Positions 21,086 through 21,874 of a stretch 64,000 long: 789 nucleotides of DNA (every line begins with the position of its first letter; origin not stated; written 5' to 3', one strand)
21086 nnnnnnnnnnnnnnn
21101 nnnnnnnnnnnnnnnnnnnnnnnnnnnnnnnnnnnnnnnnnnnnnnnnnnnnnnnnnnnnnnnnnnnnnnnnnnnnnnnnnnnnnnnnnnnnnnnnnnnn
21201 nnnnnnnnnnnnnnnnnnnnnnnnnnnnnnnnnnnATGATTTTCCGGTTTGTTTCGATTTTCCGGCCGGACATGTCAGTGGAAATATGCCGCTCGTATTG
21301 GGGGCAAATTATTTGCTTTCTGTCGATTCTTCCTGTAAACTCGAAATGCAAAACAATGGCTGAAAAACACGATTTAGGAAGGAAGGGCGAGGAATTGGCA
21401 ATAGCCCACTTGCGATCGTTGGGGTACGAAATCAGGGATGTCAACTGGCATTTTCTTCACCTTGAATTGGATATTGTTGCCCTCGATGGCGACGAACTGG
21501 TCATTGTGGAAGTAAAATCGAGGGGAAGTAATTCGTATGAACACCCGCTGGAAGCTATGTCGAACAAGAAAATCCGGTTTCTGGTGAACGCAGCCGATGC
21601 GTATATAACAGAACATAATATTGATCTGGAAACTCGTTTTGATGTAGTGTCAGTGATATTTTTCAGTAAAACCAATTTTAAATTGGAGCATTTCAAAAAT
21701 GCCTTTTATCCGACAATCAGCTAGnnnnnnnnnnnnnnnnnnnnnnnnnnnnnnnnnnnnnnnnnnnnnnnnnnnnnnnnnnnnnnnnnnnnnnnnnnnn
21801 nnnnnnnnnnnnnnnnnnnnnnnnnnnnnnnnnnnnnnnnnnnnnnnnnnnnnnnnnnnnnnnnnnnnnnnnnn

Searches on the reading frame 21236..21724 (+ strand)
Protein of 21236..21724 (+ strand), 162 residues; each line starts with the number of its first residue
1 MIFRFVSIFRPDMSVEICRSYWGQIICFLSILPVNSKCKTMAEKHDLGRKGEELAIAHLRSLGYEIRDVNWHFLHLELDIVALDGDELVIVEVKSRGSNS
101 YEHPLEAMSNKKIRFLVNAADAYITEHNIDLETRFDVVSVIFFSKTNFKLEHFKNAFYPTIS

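Call 6: search_protein_families(library=pfam, proteins=[window:21236-21724:+])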
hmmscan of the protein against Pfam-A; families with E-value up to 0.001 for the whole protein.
window:21236-21724:+ (162 aa): 3 families
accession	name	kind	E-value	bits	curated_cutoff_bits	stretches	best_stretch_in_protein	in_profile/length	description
PF02021.23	UPF0102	-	1.4e-22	80.2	23.6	1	51-140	1-80/80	Uncharacterised protein family UPF0102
PF18743.7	AHJR-like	-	0.0002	21.4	26.1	1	76-109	43-76/123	REase_AHJR-like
PF08378.17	NERD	-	0.00023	22.1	22.1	1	48-103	2-64/111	Nuclease-related domain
